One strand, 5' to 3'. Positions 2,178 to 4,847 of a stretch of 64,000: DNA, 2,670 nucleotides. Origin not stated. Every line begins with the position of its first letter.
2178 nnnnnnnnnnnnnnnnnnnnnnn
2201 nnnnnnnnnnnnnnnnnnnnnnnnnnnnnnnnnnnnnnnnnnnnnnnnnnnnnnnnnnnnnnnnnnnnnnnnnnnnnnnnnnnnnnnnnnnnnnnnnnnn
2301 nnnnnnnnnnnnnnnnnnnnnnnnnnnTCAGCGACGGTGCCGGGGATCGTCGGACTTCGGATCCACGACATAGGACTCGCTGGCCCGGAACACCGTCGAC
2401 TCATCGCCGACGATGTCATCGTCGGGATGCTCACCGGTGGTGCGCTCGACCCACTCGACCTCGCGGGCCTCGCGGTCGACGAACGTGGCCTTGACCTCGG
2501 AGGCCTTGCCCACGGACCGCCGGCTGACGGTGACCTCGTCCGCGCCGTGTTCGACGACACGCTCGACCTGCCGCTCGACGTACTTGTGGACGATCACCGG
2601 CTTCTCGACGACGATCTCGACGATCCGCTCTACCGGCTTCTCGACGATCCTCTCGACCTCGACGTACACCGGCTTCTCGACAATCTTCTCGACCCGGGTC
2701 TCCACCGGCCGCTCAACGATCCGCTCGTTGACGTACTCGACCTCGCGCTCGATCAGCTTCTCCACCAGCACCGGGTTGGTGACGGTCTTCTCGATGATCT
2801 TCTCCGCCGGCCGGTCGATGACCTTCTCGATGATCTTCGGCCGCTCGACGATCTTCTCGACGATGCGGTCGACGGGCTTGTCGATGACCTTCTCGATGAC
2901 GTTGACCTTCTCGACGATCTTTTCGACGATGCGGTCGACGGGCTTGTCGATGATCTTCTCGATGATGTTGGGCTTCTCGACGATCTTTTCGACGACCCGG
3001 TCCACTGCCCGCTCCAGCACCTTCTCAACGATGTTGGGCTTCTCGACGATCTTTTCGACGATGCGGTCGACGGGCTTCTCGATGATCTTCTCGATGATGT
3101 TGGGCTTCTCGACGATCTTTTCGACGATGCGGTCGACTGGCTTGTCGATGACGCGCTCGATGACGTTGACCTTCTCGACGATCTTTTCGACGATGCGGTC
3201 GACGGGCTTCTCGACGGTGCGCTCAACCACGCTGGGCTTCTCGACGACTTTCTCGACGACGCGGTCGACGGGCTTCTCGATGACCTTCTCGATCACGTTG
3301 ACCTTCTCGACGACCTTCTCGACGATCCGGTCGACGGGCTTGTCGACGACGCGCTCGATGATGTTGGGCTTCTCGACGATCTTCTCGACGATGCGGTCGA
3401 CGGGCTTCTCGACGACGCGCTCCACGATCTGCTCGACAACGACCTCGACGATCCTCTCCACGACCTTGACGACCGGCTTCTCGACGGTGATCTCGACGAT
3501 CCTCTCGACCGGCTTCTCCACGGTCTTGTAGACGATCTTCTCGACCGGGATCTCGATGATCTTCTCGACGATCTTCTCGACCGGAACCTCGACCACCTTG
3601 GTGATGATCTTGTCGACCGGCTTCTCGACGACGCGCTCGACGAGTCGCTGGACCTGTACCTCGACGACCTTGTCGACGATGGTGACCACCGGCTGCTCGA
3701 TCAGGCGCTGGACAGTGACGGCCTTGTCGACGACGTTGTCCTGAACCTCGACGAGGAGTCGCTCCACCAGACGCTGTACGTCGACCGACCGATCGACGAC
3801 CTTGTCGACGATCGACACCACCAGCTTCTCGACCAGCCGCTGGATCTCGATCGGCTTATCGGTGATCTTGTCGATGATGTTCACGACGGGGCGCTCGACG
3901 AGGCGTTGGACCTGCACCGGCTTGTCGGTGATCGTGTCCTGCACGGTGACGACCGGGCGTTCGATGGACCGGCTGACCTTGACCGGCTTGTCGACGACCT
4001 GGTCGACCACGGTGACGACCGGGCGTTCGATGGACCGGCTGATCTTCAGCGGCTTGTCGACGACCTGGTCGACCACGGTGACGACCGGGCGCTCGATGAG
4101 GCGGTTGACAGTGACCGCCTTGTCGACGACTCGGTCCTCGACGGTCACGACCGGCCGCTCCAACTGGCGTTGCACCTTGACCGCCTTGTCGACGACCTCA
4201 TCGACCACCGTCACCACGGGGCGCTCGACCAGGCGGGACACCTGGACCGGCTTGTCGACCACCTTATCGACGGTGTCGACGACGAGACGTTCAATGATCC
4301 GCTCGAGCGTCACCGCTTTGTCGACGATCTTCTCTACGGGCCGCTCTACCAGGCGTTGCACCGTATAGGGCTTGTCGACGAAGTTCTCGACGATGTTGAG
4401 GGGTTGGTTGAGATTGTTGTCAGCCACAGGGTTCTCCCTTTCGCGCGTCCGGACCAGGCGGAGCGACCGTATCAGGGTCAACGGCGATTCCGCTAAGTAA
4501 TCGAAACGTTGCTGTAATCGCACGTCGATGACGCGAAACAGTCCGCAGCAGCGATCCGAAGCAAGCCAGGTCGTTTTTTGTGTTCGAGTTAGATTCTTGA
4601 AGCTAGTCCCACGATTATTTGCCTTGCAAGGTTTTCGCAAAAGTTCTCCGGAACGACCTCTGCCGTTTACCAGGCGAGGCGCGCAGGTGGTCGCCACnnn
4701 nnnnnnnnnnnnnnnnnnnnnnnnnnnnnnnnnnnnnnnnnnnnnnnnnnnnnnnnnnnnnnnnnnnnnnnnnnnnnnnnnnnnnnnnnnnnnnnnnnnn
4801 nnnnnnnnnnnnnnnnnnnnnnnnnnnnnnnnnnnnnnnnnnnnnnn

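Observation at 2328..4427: Alveolin/articulin-like 22-residue-period repeat protein in a mycobacterium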

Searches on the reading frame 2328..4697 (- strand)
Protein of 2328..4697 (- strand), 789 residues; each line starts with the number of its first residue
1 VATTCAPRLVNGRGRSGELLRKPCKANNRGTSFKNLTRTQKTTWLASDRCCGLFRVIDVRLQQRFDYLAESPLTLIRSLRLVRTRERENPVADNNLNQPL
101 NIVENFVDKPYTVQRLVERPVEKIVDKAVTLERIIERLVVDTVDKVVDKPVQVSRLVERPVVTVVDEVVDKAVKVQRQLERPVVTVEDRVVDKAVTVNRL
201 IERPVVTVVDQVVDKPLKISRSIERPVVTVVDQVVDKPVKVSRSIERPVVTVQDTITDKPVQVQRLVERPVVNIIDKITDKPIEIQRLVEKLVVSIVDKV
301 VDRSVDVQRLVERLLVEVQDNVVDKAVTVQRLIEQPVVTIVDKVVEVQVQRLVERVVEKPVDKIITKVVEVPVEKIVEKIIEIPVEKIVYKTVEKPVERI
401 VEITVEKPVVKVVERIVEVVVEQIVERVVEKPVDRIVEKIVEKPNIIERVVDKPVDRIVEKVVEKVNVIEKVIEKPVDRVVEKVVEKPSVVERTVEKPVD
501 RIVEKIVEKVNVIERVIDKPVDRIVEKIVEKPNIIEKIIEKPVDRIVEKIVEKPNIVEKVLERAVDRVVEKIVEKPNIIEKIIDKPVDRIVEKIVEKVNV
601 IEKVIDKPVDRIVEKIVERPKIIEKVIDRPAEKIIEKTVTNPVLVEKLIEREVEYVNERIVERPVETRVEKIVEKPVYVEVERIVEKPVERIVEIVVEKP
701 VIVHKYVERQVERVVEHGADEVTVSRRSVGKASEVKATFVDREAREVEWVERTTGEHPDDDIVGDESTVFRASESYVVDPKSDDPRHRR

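Call 3: search_protein_families(library=pfam, proteins=[window:2328-4697:-], max_evalue=1)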
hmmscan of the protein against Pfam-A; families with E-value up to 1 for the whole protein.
window:2328-4697:- (789 aa): 5 families
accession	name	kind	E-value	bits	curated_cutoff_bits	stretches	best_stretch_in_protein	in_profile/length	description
PF08278.16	DnaG_DnaB_bind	-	2.6e-06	28.2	29.1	1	618-676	49-109/124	DNA primase DnaG DnaB-binding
PF12314.13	IMCp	-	2.2e-05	25.1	21.1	4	650-712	12-72/94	Inner membrane complex protein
PF14104.11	DUF4277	-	0.0006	20.6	25.4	0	540-571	67-98/109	Domain of unknown function (DUF4277)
PF10243.14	MIP-T3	-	0.011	16.1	23.4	0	521-552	5-36/113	Microtubule-binding protein MIP-T3 CH-like domain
PF12124.13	bCoV_SUD_C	-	0.33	11.2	25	0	386-399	36-49/66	Betacoronavirus SUD-C domain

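Call 6: find_homologous_proteins(query=window:2328-4427:-, max_evalue=0.001)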
Query window:2328-4427:- (699 aa): 1433 proteins with E <= 0.001 among 8000 candidates; the best 120 are listed.
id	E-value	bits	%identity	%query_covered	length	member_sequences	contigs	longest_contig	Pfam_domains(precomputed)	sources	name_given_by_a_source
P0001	3.6e-86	308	40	58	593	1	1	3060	PF08278.17,PF13596.13,PF04333.19,PF01858.23,PF12314.14,PF05952.19,PF20857.2,PF05227.20,PF26990.1,PF00745.26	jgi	jgi:predicted flap endonuclease-1-like 5' DNA nuclease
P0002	1.7e-82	296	40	61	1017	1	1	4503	PF12314.14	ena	-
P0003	7.2e-66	241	41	42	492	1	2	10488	PF04333.19,PF12314.14,PF05227.20,PF00745.26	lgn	-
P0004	5.6e-61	225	40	51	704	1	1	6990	PF08278.17,PF13596.13,PF04286.18,PF10391.16,PF12314.14,PF14520.13,PF25229.2,PF14229.13,PF20653.4,PF00745.26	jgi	jgi:predicted flap endonuclease-1-like 5' DNA nuclease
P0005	5.6e-61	225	36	61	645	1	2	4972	PF08278.17,PF01858.23,PF05227.20,PF26990.1,PF20653.4,PF04317.19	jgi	jgi:predicted flap endonuclease-1-like 5' DNA nuclease/DNA primase large subunit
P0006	1.8e-60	224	40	50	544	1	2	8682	PF08278.17,PF01858.23,PF05227.20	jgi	jgi:predicted flap endonuclease-1-like 5' DNA nuclease/DNA primase large subunit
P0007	2.4e-60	223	44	47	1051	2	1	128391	PF12314.14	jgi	jgi:hypothetical protein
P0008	8.7e-59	218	40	58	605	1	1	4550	PF08278.17,PF04333.19,PF01858.23,PF12314.14,PF05952.19,PF05227.20,PF26990.1,PF00745.26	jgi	jgi:predicted flap endonuclease-1-like 5' DNA nuclease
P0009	3.6e-58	216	41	50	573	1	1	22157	PF08278.17,PF04333.19,PF12314.14,PF05952.19,PF05227.20,PF00745.26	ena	-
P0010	1.1e-56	211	38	54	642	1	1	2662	PF08278.17,PF01858.23,PF12314.14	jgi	jgi:predicted flap endonuclease-1-like 5' DNA nuclease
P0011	1.5e-56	211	48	58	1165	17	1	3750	PF24981.2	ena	-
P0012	2.6e-55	207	35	66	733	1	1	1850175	PF14520.13,PF14716.14,PF11731.15,PF14229.13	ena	-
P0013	2.5e-52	197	40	54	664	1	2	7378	PF10391.16,PF14520.13,PF14229.13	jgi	jgi:predicted flap endonuclease-1-like 5' DNA nuclease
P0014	2.1e-51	194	38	46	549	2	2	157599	PF04333.19,PF01858.23,PF12314.14,PF05227.20,PF27248.1,PF01071.25,PF00745.26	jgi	jgi:predicted flap endonuclease-1-like 5' DNA nuclease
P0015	3.9e-50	189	41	35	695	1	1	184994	PF13596.13,PF12314.14,PF14520.13,PF11731.15,PF14229.13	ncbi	-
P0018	1.1e-48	185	38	71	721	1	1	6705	PF12314.14,PF14520.13,PF05952.19,PF14551.12,PF14229.13,PF20653.4,PF00745.26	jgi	jgi:predicted flap endonuclease-1-like 5' DNA nuclease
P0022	1.5e-40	158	37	30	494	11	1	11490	PF04286.18,PF12314.14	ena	-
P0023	1.5e-40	158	37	30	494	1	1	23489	PF04286.18,PF12314.14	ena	-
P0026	5.5e-39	153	42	45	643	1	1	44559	PF04286.18,PF14520.13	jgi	jgi:predicted flap endonuclease-1-like 5' DNA nuclease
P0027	6.9e-37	146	43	45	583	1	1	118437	PF14520.13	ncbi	-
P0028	2.1e-36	144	40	45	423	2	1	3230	PF08278.17,PF13596.13,PF01858.23,PF12314.14,PF26990.1,PF20653.4,PF00745.26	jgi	jgi:predicted flap endonuclease-1-like 5' DNA nuclease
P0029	3.4e-36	143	55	21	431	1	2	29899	PF12314.14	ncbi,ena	-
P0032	1.8e-33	134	46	34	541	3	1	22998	PF14520.13,PF11731.15,PF14229.13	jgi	-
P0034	2.2e-33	134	41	38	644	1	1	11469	PF10391.16,PF12314.14,PF14520.13,PF11731.15,PF14229.13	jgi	jgi:predicted flap endonuclease-1-like 5' DNA nuclease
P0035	1.5e-32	131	44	35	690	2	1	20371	PF12314.14,PF14520.13,PF11731.15,PF14229.13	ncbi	-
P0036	2.8e-32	130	39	41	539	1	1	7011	PF12314.14,PF14520.13,PF11731.15,PF00633.30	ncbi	-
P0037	8.2e-31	126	45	38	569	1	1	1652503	PF14520.13,PF11731.15,PF14229.13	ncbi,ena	-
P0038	2.5e-30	124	49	37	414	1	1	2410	PF12314.14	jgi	jgi:predicted flap endonuclease-1-like 5' DNA nuclease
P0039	1.0e-29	122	39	42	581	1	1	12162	PF10391.16,PF12314.14,PF14520.13,PF11731.15,PF14229.13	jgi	jgi:predicted flap endonuclease-1-like 5' DNA nuclease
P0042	1.9e-28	118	41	32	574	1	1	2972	PF10391.16,PF12314.14,PF14520.13,PF11731.15,PF14229.13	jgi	jgi:predicted flap endonuclease-1-like 5' DNA nuclease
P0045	4.1e-28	117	45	45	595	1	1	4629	PF12314.14,PF14520.13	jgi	jgi:predicted flap endonuclease-1-like 5' DNA nuclease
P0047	7.3e-28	116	53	20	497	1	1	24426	PF03968.20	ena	-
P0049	2.7e-27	114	58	15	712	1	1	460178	PF12314.14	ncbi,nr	ncbi:hypothetical protein DIPPA_23031 [Diplonema papillatum]|nr:hypothetical protein DIPPA_23031 [Di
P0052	2.4e-26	111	35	51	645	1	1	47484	PF21559.4,PF12314.14,PF05227.20,PF14077.12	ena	-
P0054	6.5e-26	109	37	42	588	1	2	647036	PF12314.14,PF05227.20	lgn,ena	-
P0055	6.6e-26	109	39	36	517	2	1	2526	PF12314.14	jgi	jgi:predicted flap endonuclease-1-like 5' DNA nuclease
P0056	1.0e-25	109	49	32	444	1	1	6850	PF12314.14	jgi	jgi:predicted flap endonuclease-1-like 5' DNA nuclease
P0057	1.1e-25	109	40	38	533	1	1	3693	PF10391.16,PF14520.13,PF11731.15,PF14229.13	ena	-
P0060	9.9e-25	106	36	48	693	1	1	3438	PF12314.14,PF14520.13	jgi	jgi:predicted flap endonuclease-1-like 5' DNA nuclease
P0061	1.0e-24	105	32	29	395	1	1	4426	PF04286.18,PF14520.13,PF05227.20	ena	-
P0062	1.4e-24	105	37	30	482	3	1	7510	PF12314.14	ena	-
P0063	1.7e-24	105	37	45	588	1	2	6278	PF12314.14,PF05227.20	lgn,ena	-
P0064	2.3e-24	104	46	27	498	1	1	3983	PF12314.14,PF14520.13,PF11731.15,PF14229.13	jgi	jgi:predicted flap endonuclease-1-like 5' DNA nuclease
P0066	1.1e-23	102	53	22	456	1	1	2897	PF14520.13,PF14229.13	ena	-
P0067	1.3e-23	102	39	53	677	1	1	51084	PF12314.14,PF14520.13,PF25453.2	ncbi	-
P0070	1.8e-23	101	50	39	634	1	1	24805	PF12314.14,PF14520.13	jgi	jgi:predicted flap endonuclease-1-like 5' DNA nuclease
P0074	8.1e-23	99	41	25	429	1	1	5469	PF03968.20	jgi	-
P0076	1.1e-22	99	45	23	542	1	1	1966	PF10391.16,PF14520.13,PF25453.2,PF11731.15,PF14229.13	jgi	jgi:predicted flap endonuclease-1-like 5' DNA nuclease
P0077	1.5e-22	98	55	29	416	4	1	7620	PF12314.14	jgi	jgi:predicted flap endonuclease-1-like 5' DNA nuclease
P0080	3.7e-22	97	35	28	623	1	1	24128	PF04286.18,PF10391.16,PF14520.13,PF14716.14,PF11731.15,PF14229.13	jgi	jgi:predicted flap endonuclease-1-like 5' DNA nuclease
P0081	4.1e-22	97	55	31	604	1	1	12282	PF12314.14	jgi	jgi:hypothetical protein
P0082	6.5e-22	96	43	43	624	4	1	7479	PF12314.14,PF14520.13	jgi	jgi:predicted flap endonuclease-1-like 5' DNA nuclease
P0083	8.5e-22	96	46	42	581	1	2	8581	PF12314.14,PF14520.13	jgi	jgi:predicted flap endonuclease-1-like 5' DNA nuclease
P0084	1.3e-21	95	52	41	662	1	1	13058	PF12314.14,PF14520.13,PF25453.2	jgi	jgi:predicted flap endonuclease-1-like 5' DNA nuclease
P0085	1.5e-21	95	39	38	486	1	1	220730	PF04286.18,PF12314.14,PF14520.13,PF11731.15,PF14229.13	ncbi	-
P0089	6.1e-21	93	44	43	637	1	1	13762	PF12314.14,PF14520.13,PF25453.2,PF14229.13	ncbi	-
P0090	1.3e-20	92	36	46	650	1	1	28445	PF04508.18,PF01858.23,PF10391.16,PF12314.14,PF14520.13,PF12209.14,PF11731.15,PF14229.13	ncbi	-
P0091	2.4e-20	91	41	28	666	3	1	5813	PF12314.14,PF14520.13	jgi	jgi:predicted flap endonuclease-1-like 5' DNA nuclease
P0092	3.3e-20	91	34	26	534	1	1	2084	PF04286.18,PF10391.16,PF12314.14,PF14520.13,PF11731.15,PF14229.13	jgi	jgi:predicted flap endonuclease-1-like 5' DNA nuclease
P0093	3.8e-20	90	55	31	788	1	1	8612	PF27241.1,PF08614.17,PF12314.14,PF27605.1,PF00038.27,PF23649.2,PF24161.2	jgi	-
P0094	4.3e-20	90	35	16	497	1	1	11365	PF10391.16,PF14520.13,PF14229.13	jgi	jgi:predicted flap endonuclease-1-like 5' DNA nuclease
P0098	7.6e-20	89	43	27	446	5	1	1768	PF03968.20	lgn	-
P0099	1.1e-19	89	45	28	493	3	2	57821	PF14520.13,PF11731.15,PF14229.13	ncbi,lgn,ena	ncbi:MAG: helix-hairpin-helix domain-containing protein [Vicinamibacterales bacterium]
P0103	1.6e-19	88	36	43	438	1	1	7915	PF12314.14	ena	-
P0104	1.9e-19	88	49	25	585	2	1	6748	PF12314.14,PF14520.13,PF14229.13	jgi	jgi:predicted flap endonuclease-1-like 5' DNA nuclease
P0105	2.0e-19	88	41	35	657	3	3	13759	PF12314.14,PF14520.13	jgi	jgi:predicted flap endonuclease-1-like 5' DNA nuclease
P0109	3.7e-19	87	49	37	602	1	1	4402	PF12314.14,PF14520.13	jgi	jgi:predicted flap endonuclease-1-like 5' DNA nuclease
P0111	6.0e-19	86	38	38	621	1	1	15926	PF12314.14,PF14520.13,PF25453.2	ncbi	-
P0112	9.6e-19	86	44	26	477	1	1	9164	PF14520.13,PF11731.15,PF14229.13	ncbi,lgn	-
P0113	1.0e-18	86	39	43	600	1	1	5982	PF12314.14,PF14520.13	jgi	jgi:predicted flap endonuclease-1-like 5' DNA nuclease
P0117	2.3e-18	84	36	43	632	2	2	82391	PF12314.14,PF14520.13,PF14229.13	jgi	jgi:predicted flap endonuclease-1-like 5' DNA nuclease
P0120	6.8e-18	83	49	20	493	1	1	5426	PF10391.16,PF14520.13,PF25453.2,PF11731.15,PF14229.13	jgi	jgi:predicted flap endonuclease-1-like 5' DNA nuclease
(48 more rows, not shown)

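Call 8: find_encoding_contigs(protein=window:2328-4427:-, flank=8000, max_places=6)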
Protein window:2328-4427:- (699 aa): no gene with exactly this product is on record in the collection.

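Call 9: search_protein_families(library=ncbifam, proteins=[window:2328-4427:-], max_evalue=0.01)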
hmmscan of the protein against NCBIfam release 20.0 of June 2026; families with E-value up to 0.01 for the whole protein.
window:2328-4427:- (699 aa): 0 families

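Call 10: find_related_loci(query=window:2328-4427:-, collection=genome_contigs, flank=8000)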
Query window:2328-4427:- (699 aa) in genome_contigs; peptide patterns used: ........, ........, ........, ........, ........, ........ (x = any residue, [..] = any of these).
599 stretches matched a pattern (row limit reached: there are more); 37 encode a relative of the query (tblastn E <= 1e-3); 37 distinct loci.
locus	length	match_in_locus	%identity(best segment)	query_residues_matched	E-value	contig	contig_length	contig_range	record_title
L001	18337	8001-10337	67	5-699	0e+0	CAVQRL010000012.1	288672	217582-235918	MAG: uncultured Actinomycetota bacterium isolate MFD09779.bin.3.436 genome assembly, contig: contig_63475, whole genome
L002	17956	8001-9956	72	1-695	0e+0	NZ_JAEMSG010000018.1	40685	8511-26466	MAG: Mycolicibacterium sp. isolate SupBloom_Metag_022 NODE_152_length_40685_cov_8.872631, whole genome shotgun sequence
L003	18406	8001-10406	71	1-692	0e+0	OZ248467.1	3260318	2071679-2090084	Mycobacteriaceae bacterium isolate MiE-22 genome assembly, chromosome: MiE-22-c1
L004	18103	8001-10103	63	1-699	0e+0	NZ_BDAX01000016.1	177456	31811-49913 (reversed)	Nocardia alba NBRC 108234, whole genome shotgun sequence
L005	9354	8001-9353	95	1-641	0e+0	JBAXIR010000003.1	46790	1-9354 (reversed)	MAG: Mycobacteriaceae bacterium isolate ELA354 MAG354_3, whole genome shotgun sequence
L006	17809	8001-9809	59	10-689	8e-179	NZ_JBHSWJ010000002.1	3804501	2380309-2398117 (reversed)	Branchiibius cervicis strain NBRC 106593 GCM70026897_2, whole genome shotgun sequence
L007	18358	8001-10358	60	10-692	4e-177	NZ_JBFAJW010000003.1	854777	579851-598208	Nocardia sp. NPDC050435 NPDC050435_48_H10.ctg-0003, whole genome shotgun sequence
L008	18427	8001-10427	50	18-692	2e-175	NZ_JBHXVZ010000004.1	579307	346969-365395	Nocardia sp. NPDC127579 NPDC127579_391_G8.ctg-0004, whole genome shotgun sequence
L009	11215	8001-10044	75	1-699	5e-172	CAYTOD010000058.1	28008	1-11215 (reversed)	MAG TPA_asm: uncultured Mycobacterium sp. isolate SRP285395_co2_383 genome assembly, contig: NODE_2722_length_28008_cov_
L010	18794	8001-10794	58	10-692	2e-165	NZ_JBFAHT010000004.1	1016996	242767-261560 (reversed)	Nocardia sp. NPDC050712 NPDC050712_150_C6.ctg-0004, whole genome shotgun sequence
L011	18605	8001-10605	68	1-692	5e-160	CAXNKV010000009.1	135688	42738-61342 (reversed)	MAG: Mycobacterium sp. isolate ZE-13nov19-LR-63 genome assembly, contig: ZE-13nov19-LR-C140, whole genome shotgun sequen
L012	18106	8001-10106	67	7-699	0e+0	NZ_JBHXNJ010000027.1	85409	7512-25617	Nocardia sp. NPDC058518 NPDC058518_T53_E12.ctg-0027, whole genome shotgun sequence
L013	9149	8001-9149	78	1-627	7e-149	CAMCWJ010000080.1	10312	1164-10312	MAG: Bifidobacterium breve isolate ME-09jul19-156 genome assembly, contig: ME-09jul19-C10133, whole genome shotgun seque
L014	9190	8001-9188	75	1-627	2e-148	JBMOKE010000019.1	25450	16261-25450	MAG: Mycobacterium sp. isolate Deming_bin.81 contig4535, whole genome shotgun sequence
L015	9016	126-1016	75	16-699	6e-125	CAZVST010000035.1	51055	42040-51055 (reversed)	MAG TPA_asm: uncultured Mycobacterium sp. isolate SRP242652_co2_113 genome assembly, contig: NODE_834_length_51055_cov_2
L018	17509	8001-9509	60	6-682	1e-116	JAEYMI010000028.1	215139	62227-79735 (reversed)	MAG: Actinomycetes bacterium isolate OH_HFB_68 k127_823818, whole genome shotgun sequence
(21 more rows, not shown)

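Call 34: search_protein_families(library=pfam, max_evalue=1, proteins=[window:2331-4427:-, L004:8001-10103:+, L006:7989-9863:+, L007:7617-10409:+, L018:7956-9671:+])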
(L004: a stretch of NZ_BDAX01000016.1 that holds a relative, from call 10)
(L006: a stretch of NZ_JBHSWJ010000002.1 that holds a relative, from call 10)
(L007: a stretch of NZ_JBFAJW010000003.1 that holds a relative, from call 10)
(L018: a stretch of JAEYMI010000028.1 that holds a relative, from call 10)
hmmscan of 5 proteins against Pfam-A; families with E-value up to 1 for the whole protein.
window:2331-4427:- (699 aa): 5 families
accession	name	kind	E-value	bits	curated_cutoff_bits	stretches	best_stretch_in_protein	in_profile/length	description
PF08278.16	DnaG_DnaB_bind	-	1.3e-06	29.2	29.1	1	528-585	49-108/124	DNA primase DnaG DnaB-binding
PF12314.13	IMCp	-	5.3e-06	27.1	21.1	5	560-622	12-72/94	Inner membrane complex protein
PF14104.11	DUF4277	-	0.00043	21.1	25.4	0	450-481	67-98/109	Domain of unknown function (DUF4277)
PF10243.14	MIP-T3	-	0.0058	17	23.4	0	477-508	7-38/113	Microtubule-binding protein MIP-T3 CH-like domain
PF12124.13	bCoV_SUD_C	-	0.21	11.8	25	0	296-309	36-49/66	Betacoronavirus SUD-C domain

L004:8001-10103:+ (701 aa): 4 families
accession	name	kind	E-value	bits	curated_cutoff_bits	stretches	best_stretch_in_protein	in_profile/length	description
PF04286.17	DUF445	-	1.1e-07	32.5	33.8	3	386-614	98-321/368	Protein of unknown function (DUF445)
PF18156.6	pPIWI_RE_Y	-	0.027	15.2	26.7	1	197-298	25-123/144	pPIWI_RE three-gene island domain Y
PF10243.14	MIP-T3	-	0.16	12.4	23.4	0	351-379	7-35/113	Microtubule-binding protein MIP-T3 CH-like domain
PF12314.13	IMCp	-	0.19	12.5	21.1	3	239-300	11-74/94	Inner membrane complex protein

L006:7989-9863:+ (625 aa): 4 families
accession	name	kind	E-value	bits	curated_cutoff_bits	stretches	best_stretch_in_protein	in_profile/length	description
PF04286.17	DUF445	-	2e-09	38.3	33.8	2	175-517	38-341/368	Protein of unknown function (DUF445)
PF10243.14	MIP-T3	-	0.00011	22.5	23.4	0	433-464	5-36/113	Microtubule-binding protein MIP-T3 CH-like domain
PF12124.13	bCoV_SUD_C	-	0.0026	17.9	25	0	228-242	34-48/66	Betacoronavirus SUD-C domain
PF12314.13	IMCp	-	0.01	16.6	21.1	0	371-434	5-72/94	Inner membrane complex protein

L007:7617-10409:+ (931 aa): 5 families
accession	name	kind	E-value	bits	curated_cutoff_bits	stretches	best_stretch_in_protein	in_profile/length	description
PF04286.17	DUF445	-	6.1e-12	46.6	33.8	3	454-681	102-327/368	Protein of unknown function (DUF445)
PF01442.23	Apolipoprotein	-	0.00017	21.8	90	1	613-752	26-165/190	Apolipoprotein A1/A4/E domain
PF12314.13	IMCp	-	0.0016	19.1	21.1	3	348-408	12-74/94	Inner membrane complex protein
PF10243.14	MIP-T3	-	0.08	13.3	23.4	0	501-532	5-36/113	Microtubule-binding protein MIP-T3 CH-like domain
PF03960.21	ArsC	-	0.98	10.2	24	0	528-561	27-58/79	ArsC family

L018:7956-9671:+ (572 aa): 4 families
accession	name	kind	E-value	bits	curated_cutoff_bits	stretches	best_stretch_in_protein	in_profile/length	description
PF04286.17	DUF445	-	4.1e-08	33.9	33.8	3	139-380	105-332/368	Protein of unknown function (DUF445)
PF12314.13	IMCp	-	1.9e-05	25.3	21.1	3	390-457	8-73/94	Inner membrane complex protein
PF10243.14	MIP-T3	-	0.003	17.9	23.4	0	355-384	7-36/113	Microtubule-binding protein MIP-T3 CH-like domain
PF14104.11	DUF4277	-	0.0058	17.4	25.4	0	284-318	67-101/109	Domain of unknown function (DUF4277)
